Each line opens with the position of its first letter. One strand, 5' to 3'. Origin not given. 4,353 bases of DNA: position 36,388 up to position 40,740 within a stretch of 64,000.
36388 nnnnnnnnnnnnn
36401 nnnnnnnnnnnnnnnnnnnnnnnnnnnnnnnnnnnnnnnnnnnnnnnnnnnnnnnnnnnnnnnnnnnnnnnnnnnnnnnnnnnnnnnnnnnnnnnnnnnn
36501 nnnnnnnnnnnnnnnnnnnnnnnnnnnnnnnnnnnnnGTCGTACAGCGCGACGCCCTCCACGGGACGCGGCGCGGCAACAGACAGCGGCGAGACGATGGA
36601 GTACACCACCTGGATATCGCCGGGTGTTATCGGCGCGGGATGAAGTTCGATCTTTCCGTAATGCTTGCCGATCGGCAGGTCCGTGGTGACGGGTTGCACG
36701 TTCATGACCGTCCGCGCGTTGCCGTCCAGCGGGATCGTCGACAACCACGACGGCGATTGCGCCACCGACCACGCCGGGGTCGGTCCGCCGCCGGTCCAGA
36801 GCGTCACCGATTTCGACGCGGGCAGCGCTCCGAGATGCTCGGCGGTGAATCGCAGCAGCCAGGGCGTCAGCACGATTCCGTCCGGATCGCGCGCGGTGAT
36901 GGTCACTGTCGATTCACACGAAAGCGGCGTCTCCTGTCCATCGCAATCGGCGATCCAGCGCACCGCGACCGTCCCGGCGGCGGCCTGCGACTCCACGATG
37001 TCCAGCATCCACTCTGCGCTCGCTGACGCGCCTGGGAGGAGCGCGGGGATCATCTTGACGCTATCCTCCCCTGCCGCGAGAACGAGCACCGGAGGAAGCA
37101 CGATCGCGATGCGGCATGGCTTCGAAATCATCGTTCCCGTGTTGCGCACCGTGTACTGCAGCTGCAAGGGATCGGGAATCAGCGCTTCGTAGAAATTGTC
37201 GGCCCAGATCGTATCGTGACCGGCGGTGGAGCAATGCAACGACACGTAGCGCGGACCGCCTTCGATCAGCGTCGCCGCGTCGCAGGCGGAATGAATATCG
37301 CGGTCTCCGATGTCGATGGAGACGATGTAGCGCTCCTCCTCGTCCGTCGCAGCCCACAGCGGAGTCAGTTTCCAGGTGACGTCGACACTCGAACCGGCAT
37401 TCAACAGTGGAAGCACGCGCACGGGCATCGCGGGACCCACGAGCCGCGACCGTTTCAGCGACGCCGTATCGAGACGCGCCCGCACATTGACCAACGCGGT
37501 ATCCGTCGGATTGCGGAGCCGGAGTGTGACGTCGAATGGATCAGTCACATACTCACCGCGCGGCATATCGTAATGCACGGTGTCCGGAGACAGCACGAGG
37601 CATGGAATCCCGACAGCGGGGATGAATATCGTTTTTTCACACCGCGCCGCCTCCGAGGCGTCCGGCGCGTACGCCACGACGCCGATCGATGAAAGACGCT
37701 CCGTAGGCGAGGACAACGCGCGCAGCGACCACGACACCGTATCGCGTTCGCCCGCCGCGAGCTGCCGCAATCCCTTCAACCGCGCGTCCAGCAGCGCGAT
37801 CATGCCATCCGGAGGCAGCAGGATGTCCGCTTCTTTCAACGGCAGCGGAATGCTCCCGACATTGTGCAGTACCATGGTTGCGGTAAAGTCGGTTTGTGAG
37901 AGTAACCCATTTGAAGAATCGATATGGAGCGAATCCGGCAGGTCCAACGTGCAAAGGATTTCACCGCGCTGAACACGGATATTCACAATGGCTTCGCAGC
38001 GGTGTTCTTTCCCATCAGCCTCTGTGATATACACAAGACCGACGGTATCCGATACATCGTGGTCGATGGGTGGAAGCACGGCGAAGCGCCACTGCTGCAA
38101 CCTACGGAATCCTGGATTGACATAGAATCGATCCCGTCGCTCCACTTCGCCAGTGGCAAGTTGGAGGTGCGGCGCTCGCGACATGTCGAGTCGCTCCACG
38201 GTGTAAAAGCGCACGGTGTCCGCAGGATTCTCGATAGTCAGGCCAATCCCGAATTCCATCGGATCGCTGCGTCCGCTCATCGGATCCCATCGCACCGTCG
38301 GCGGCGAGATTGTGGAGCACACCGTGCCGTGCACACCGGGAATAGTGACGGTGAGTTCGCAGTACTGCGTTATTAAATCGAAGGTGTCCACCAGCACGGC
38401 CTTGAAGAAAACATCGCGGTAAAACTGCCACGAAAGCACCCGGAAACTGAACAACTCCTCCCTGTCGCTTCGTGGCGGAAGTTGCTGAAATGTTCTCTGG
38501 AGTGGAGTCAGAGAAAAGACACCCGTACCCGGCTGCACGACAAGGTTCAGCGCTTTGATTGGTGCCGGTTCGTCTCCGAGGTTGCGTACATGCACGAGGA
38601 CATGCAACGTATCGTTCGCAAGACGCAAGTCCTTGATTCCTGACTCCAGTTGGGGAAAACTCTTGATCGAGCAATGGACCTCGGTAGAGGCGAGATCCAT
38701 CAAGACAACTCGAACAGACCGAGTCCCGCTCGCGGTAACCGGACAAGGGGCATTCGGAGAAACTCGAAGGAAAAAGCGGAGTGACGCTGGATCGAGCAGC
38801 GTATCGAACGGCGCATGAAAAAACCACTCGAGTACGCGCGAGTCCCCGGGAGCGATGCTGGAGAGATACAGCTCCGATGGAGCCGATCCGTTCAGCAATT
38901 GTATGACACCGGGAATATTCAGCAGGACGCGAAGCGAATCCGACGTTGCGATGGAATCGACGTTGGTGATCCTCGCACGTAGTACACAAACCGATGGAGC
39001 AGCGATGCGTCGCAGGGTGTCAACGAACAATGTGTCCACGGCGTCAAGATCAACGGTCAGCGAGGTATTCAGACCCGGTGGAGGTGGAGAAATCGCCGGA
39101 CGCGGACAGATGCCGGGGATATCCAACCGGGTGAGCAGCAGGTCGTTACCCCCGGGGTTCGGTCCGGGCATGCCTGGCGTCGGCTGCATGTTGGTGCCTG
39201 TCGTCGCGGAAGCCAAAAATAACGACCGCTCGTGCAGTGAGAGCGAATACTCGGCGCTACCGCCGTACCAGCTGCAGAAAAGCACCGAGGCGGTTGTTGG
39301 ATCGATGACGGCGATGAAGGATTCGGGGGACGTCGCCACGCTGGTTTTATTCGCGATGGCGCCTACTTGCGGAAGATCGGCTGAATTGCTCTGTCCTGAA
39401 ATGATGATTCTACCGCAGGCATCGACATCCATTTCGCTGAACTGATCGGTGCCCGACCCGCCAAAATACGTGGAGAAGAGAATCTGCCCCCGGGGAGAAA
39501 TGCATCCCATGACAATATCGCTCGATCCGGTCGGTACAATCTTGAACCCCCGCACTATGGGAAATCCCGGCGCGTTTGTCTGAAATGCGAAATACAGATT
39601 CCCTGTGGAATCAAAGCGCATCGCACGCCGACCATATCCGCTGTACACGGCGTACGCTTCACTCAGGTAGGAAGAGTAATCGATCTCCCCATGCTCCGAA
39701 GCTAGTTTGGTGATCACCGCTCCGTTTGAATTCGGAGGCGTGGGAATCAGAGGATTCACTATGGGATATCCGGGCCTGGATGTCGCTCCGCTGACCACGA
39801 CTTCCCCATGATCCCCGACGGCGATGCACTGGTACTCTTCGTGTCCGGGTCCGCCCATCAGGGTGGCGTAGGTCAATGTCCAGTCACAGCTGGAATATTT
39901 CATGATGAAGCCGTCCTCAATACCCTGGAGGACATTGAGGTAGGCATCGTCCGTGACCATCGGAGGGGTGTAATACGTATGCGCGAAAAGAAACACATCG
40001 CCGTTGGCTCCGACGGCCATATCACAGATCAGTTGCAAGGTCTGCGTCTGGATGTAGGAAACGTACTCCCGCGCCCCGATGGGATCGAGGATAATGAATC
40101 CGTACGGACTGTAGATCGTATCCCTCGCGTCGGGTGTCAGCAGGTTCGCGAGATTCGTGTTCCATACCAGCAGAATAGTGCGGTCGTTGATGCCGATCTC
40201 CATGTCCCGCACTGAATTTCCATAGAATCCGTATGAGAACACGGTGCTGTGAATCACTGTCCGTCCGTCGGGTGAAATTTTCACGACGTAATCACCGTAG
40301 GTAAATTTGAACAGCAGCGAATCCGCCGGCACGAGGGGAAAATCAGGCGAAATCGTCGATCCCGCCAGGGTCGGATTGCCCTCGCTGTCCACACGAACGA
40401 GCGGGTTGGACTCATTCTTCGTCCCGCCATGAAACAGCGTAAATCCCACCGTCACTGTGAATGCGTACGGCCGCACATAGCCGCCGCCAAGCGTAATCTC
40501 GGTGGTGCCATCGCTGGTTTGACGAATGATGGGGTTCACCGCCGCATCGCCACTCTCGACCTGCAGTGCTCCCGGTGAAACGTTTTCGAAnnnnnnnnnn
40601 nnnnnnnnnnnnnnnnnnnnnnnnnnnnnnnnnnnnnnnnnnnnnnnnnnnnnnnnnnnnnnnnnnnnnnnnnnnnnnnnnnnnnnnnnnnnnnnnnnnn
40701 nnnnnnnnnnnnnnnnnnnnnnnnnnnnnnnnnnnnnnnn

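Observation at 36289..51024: Three tandem giant T9SS-secreted SBBP-repeat paralogs with conserved ends and divergent centres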

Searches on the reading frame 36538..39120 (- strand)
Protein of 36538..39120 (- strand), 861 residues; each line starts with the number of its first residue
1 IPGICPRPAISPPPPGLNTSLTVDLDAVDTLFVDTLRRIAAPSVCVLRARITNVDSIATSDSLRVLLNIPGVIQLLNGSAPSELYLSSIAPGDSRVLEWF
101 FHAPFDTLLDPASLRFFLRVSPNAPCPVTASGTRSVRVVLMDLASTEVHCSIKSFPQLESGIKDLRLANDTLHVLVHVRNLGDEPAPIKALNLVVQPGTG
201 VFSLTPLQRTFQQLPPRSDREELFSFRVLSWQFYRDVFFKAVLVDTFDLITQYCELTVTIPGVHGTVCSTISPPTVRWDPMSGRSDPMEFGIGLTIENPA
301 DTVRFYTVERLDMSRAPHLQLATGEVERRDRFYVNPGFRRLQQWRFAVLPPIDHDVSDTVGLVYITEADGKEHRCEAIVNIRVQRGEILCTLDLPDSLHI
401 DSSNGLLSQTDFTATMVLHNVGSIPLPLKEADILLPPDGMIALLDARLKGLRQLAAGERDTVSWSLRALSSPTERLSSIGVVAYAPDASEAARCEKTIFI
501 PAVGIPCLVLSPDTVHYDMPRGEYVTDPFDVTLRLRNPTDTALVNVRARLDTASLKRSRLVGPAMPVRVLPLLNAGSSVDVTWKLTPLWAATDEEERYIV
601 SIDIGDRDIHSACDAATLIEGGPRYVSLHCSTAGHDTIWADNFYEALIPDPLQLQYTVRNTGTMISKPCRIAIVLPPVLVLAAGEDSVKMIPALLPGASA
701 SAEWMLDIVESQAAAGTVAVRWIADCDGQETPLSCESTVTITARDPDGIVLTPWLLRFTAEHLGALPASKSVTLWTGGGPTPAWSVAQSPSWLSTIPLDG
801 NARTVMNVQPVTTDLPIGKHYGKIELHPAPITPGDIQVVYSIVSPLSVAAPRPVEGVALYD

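Call 56: predict_structure(alignment_id=A2)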
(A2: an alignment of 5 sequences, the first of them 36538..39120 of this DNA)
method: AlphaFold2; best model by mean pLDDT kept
length: 861 residues; sequences in the alignment: 5
mean_pLDDT: 65.6   pTM: 0.34
mean pLDDT of the five models: 65.6, 65.0, 64.8, 64.7, 54.6
residues with pLDDT >= 90: 40; 70-90: 420; 50-70: 170; < 50: 231
segments of 3 or more residues with pLDDT < 50: 1-19, 125-127, 142-146, 157-168, 261-266, 512-514, 516-526, 556-558, 589-595, 616-626, 633-650, 714-717, 727-734, 742-861
pLDDT, mean of each block of 10 residues (from residue 1): 32 40 78 68 82 72 81 83 82 86 76 81 56 80 56 64 44 84 77 77 82 79 78 67 76 77 53 75 80 75 76 88 83 78 87 83 77 82 76 89 73 90 78 84 88 84 90 83 85 89 72 46 53 77 76 53 69 80 64 50 57 50 48 44 39 69 65 73 77 72 71 53 59 50 36 36 35 32 32 32 29 26 30 31 28 26 28
secondary structure, 60 per line:
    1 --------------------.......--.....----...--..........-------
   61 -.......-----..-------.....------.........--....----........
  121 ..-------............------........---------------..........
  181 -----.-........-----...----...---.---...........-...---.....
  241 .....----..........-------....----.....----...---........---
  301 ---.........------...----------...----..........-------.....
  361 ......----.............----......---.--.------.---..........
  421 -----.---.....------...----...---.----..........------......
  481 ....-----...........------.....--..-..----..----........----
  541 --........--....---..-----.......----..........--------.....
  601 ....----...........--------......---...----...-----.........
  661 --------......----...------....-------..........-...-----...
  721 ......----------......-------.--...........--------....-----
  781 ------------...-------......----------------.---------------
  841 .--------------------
elements in order (helices of 4 or more, strands of 3 or more residues): E21-27 E30-34 E39-41 E44-53 E62-68 E83-87 E94-102 H105-108 E113-122 E130-141 E148-155 E171-180 E188-195 E201-203 E208-210 E218-228 E236-245 E250-259 E267-270 E275-279 E284-286 E290-297 E304-312 E319-321 E332-334 E339-348 E356-366 E371-383 E388-393 E411-420 E430-434 E441-443 E448-450 E459-468 E475-484 E490-500 E507-511 E529-536 E543-550 H553-556 E567-573 E578-587 E596-604 E609-619 E628-633 E637-639 E652-660 E669-674 E679-681 E688-691 E699-708 E718-726 E737-742 H753-763 E772-775 E793-795 E803-808
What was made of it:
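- Tried and rejected: The last ~120 residues, the Ig-like domain, were unresolved (call 56).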

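Call 59: fold_search(model_id=the predicted structure, library=pdb)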
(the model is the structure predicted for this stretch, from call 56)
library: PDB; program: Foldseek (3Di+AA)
matches with E <= 10: 1911; with E <= 0.001: 388
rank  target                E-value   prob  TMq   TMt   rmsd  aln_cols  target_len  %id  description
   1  9ijj_h                9.8e-24  1.00  0.15  0.10  39.5       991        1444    9  In situ structure of the central apparatus in mouse sperm axoneme. (released 2025-06-04)
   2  9ijj_O                9.1e-21  1.00  0.18  0.13  50.8       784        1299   11  In situ structure of the central apparatus in mouse sperm axoneme. (released 2025-06-04)
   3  7som_D                9.9e-21  1.00  0.14  0.09  31.6      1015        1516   10  Ciliary C2 central pair apparatus isolated from Chlamydomonas reinhardtii (released 2022-04-13)
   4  7sqc_2B               8.6e-20  1.00  0.17  0.19  50.4       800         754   10  Ciliary C1 central pair apparatus isolated from Chlamydomonas reinhardtii (released 2022-04-13)
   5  7sqc_2A               1.4e-18  1.00  0.17  0.19  50.4       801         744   11  Ciliary C1 central pair apparatus isolated from Chlamydomonas reinhardtii (released 2022-04-13)
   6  9ijj_4I               3.6e-18  1.00  0.17  0.07  51.5       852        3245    9  In situ structure of the central apparatus in mouse sperm axoneme. (released 2025-06-04)
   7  9ijj_4G               3.9e-17  1.00  0.16  0.04  56.2       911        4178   10  In situ structure of the central apparatus in mouse sperm axoneme. (released 2025-06-04)
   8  9ijj_4H               4.3e-17  1.00  0.20  0.06  51.6       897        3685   11  In situ structure of the central apparatus in mouse sperm axoneme. (released 2025-06-04)
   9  9ijj_4J               9.5e-17  1.00  0.16  0.19  44.7       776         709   10  In situ structure of the central apparatus in mouse sperm axoneme. (released 2025-06-04)
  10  6tav_B                7.8e-15  1.00  0.15  0.11  50.7      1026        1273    9  Crystal structure of endopeptidase-induced alpha2-macroglobulin (released 2021-05-12)
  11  9b4h_A                8.5e-15  1.00  0.16  0.09  35.5       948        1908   10  Chlamydomonas reinhardtii mastigoneme filament (released 2024-04-10)
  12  8ayh_B                9.8e-15  1.00  0.14  0.14  35.5       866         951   10  Structure of Complement C5 in Complex with small molecule inhibitor and CVF (released 2022-12-21)
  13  7q61_A                9.8e-15  1.00  0.14  0.10  50.7       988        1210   10  Structure of TEV conjugated A2ML1 (A2ML1-TC) (released 2022-04-20)
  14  6tav_C                1.0e-14  1.00  0.15  0.11  50.6       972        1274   10  Crystal structure of endopeptidase-induced alpha2-macroglobulin (released 2021-05-12)
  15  6tav_D                1.8e-14  1.00  0.16  0.11  50.8      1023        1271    9  Crystal structure of endopeptidase-induced alpha2-macroglobulin (released 2021-05-12)
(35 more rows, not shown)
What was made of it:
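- On CARDB (PF07705) beta-sandwich: They are predicted as beta-sandwiches (calls 56, 59).
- Tried and rejected: Foldseek hits were generic Ig/MG-domain strings (call 59).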

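Call 61: search_protein_representatives(alignment_id=A2)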
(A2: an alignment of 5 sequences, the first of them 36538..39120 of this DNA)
Query: 5 sequences, 863 profile positions. Proteins with E-value up to 0.001 (for the whole library): 825; up to 1e-10: 331; up to 1e-30: 113. The best 150 are listed.
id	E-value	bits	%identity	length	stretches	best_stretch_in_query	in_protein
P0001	0.0e+00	1550.4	-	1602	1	1-863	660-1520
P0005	0.0e+00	1393.9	-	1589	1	1-862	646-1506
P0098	0.0e+00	1072.2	-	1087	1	1-861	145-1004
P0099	2.4e-278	942.0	-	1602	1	2-862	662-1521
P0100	1.2e-259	880.1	-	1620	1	2-862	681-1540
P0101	8.8e-245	831.0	-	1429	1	1-862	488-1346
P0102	1.5e-233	793.8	-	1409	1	1-857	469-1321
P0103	5.5e-212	722.5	-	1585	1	1-856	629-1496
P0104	8.0e-179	612.8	-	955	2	2-506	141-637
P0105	1.2e-176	605.6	-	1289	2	1-506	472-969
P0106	6.5e-170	583.3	-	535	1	413-858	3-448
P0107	3.0e-154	531.5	-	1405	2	9-861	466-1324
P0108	4.4e-152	524.3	-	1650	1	15-854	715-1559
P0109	2.1e-143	495.6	-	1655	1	27-862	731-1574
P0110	5.9e-143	494.1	-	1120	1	21-858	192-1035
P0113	1.3e-138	479.7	-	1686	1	19-862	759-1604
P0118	1.6e-131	456.3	-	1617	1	21-851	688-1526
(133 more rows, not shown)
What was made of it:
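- Closest known: DUF7948 + SBBP repeat-containing proteins. Different: The ~860-aa stalk defines a separate subfamily: 113 representatives at E<1e-30 (call 61).
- Tried and rejected: The exhaustive profile search overturned this (call 61).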

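Call 62: find_encoding_contigs(protein=P0099, flank=10000, max_places=4)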
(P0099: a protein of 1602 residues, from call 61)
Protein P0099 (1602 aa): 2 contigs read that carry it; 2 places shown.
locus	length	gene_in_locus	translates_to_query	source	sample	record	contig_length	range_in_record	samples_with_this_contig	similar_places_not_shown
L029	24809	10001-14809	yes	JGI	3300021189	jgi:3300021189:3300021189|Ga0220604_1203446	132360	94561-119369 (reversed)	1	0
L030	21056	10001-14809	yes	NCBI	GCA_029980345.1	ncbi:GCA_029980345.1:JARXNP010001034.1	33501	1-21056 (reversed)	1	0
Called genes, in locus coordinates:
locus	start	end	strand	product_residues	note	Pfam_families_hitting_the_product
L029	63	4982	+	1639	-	PF25778:DUF7948, PF18962:Por_Secre_tail (weak)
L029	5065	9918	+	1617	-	PF25778:DUF7948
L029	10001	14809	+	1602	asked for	PF25778:DUF7948 (weak)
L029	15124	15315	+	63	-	-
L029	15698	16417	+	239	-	-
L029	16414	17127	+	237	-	-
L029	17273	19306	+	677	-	PF18962:Por_Secre_tail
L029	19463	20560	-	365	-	PF01757:Acyl_transf_3, PF07786:HGSNAT_cat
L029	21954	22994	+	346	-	PF01070:FMN_dh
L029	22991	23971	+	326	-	PF00348:polyprenyl_synt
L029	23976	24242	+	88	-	PF00381:PTS-HPr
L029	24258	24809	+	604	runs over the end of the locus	PF05524:PEP-utilisers_N, PF00391:PEP-utilizers, PF02896:PEP-utilizers_C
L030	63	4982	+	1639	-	PF25778:DUF7948, PF18962:Por_Secre_tail (weak)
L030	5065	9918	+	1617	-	PF25778:DUF7948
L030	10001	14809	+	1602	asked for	PF25778:DUF7948 (weak)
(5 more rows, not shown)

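Call 63: find_encoding_contigs(protein=P0108, flank=10000, max_places=4)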
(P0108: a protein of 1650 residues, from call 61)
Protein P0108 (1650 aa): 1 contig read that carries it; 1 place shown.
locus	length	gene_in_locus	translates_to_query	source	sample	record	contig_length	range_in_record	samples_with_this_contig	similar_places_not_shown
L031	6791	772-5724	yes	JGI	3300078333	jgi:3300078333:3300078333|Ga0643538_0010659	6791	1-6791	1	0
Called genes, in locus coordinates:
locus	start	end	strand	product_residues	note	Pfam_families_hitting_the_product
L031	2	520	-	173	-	?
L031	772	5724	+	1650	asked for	PF25778:DUF7948, PF18962:Por_Secre_tail (weak)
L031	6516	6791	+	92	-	?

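Call 67: find_encoding_contigs(protein=P0103, flank=10000, max_places=3)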
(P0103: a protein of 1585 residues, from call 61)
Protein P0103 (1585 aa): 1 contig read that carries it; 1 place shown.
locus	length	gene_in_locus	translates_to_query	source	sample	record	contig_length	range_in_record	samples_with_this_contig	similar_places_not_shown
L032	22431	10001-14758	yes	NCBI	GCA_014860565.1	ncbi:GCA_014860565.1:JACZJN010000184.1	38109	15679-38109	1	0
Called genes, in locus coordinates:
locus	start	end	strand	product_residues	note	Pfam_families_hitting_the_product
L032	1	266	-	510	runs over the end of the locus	PF02934:GatB_N, PF02637:GatB_Yqey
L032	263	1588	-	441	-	-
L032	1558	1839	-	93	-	-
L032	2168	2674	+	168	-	PF07291:MauE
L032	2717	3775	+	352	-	-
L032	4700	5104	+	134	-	PF12680:SnoaL_2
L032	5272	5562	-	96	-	PF09932:DUF2164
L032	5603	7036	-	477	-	PF07670:Gate, PF07664:FeoB_C, PF07670:Gate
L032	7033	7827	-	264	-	PF01926:MMR_HSR1, PF02421:FeoB_N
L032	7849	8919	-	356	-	PF02742:Fe_dep_repr_C, PF04023:FeoA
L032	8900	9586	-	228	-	PF01325:Fe_dep_repress, PF02742:Fe_dep_repr_C, PF04023:FeoA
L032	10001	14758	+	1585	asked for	PF25778:DUF7948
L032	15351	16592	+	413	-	PF13173:AAA_14, PF13635:DUF4143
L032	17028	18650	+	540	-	PF08811:DUF1800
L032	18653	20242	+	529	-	PF07394:DUF1501, PF18962:Por_Secre_tail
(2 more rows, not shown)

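Call 68: find_encoding_contigs(protein=P0100, flank=10000, max_places=3)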
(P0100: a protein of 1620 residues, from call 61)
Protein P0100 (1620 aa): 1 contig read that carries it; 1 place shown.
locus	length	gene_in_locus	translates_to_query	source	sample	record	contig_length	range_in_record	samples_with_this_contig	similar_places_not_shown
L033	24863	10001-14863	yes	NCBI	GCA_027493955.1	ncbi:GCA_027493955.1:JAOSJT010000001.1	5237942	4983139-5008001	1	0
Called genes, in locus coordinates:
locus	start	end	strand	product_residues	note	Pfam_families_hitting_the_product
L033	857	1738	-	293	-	PF13276:HTH_21, PF00665:rve, PF13683:rve_3, PF13333:rve_2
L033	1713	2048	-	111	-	PF01527:HTH_Tnp_1 (weak)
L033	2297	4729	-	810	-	PF13620:CarboxypepD_reg, PF13715:CarbopepD_reg_2 (weak), PF07715:Plug, PF00593:TonB_dep_Rec_b-barrel, PF14905:OMP_b-brl_3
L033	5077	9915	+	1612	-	PF25778:DUF7948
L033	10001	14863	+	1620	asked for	PF25778:DUF7948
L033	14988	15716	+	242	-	-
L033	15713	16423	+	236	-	-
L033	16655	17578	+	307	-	PF10340:Say1_Mug180, PF20434:BD-FAE, PF07859:Abhydrolase_3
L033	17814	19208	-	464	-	PF18990:DUF5723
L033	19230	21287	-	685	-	-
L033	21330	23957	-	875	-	PF07940:Hepar_II_III_C (weak)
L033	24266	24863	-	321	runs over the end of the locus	PF18962:Por_Secre_tail (weak)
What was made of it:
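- Checked: A relative's two-copy array lies on a 5.24-Mb contig (call 68).
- Arrays of the same family occur in unrelated assemblies, including one on a 5.24-Mb contig (calls 62, 68).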

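Call 91: find_encoding_contigs(protein=P0113, flank=10000, max_places=2)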
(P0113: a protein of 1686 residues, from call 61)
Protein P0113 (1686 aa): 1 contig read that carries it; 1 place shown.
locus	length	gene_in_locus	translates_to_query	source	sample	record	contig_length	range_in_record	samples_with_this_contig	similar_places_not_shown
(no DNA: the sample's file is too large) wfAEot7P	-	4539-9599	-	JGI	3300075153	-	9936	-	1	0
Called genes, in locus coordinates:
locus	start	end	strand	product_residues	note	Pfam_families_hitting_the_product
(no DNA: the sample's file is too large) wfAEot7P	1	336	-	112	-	?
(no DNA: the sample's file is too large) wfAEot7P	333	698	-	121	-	-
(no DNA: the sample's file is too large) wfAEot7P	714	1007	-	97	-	-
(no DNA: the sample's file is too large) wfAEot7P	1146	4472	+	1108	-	-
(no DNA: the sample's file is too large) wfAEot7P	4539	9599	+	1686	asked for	PF25778:DUF7948, PF10633:NPCBM_assoc (faint), PF18962:Por_Secre_tail (weak)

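Call 92: find_encoding_contigs(protein=P0118, flank=10000, max_places=2)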
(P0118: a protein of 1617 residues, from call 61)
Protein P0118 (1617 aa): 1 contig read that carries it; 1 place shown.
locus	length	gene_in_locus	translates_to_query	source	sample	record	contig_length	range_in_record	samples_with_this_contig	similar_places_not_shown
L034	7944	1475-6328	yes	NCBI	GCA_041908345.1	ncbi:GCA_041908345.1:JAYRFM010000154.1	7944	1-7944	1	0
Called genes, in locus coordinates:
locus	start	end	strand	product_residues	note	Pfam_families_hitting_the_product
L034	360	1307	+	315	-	PF12706:Lactamase_B_2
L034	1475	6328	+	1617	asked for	PF25778:DUF7948, PF06739:SBBP (faint)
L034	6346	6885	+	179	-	PF01872:RibD_C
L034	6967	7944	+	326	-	?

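Call 93: find_encoding_contigs(protein=P0109, flank=10000, max_places=2)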
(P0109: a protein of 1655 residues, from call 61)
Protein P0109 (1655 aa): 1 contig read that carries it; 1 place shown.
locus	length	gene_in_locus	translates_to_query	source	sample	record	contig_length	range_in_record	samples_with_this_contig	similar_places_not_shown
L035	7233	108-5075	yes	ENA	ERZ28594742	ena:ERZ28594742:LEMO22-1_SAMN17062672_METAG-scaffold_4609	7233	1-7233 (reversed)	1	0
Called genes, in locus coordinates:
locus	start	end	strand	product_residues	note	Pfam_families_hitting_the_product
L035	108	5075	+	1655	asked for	PF25778:DUF7948, PF10633:NPCBM_assoc (faint), PF18962:Por_Secre_tail (weak)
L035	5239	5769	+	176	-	PF03190:Thioredox_DsbH (weak), PF13899:Thioredoxin_7, PF13098:Thioredoxin_2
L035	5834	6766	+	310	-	-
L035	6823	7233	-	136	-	?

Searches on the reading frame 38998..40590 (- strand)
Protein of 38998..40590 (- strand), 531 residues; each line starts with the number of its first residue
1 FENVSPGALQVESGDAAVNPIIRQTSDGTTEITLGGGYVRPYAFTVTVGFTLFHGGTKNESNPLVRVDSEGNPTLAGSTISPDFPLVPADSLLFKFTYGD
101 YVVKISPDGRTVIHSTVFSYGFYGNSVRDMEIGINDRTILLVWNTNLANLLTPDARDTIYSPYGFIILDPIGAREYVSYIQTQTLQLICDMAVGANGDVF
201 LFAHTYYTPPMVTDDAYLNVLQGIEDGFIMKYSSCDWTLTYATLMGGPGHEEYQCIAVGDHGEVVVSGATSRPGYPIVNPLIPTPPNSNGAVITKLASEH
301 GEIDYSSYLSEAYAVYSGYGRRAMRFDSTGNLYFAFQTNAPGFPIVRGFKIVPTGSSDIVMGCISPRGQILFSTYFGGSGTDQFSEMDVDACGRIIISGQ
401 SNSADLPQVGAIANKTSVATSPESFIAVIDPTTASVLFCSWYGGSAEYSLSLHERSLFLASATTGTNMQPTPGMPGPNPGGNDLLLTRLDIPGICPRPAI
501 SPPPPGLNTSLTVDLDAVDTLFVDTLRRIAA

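Call 40: search_protein_families(library=pfam, proteins=[window:38998-40590:-], max_evalue=10)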
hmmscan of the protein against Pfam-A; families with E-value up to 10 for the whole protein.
window:38998-40590:- (531 aa): 0 families
